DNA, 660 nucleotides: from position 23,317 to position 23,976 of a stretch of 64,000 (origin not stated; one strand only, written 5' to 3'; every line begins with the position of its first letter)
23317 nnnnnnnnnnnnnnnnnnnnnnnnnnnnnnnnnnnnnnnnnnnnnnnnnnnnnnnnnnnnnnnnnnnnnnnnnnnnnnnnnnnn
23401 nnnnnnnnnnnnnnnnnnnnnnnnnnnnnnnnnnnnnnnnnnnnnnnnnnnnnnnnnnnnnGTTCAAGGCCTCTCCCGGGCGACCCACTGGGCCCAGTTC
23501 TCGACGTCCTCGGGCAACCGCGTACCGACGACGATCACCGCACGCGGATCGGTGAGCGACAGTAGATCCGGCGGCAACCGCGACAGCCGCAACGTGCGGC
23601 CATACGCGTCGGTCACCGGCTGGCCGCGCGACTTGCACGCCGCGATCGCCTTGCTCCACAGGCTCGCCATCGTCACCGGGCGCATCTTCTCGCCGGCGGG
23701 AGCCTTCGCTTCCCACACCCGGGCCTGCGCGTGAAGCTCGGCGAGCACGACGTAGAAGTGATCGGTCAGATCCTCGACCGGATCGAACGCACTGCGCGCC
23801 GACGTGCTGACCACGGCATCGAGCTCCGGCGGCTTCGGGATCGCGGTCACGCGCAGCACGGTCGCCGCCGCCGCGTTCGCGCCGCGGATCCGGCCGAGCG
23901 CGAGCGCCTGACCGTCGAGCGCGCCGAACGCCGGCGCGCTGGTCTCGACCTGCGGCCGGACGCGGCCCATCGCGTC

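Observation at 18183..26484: Alpha-2-macroglobulin split into two coupled lipoprotein genes in a 5-gene envelope operon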

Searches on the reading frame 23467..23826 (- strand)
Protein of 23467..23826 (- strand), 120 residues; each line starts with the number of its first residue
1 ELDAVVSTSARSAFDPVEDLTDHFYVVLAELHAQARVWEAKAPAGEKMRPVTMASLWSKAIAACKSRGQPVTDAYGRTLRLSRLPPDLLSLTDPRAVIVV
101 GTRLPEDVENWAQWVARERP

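Call 65: search_protein_families(library=pfam, proteins=[window:23467-23826:-], max_evalue=10)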
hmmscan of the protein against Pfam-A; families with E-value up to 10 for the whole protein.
seq(120 aa): 0 families
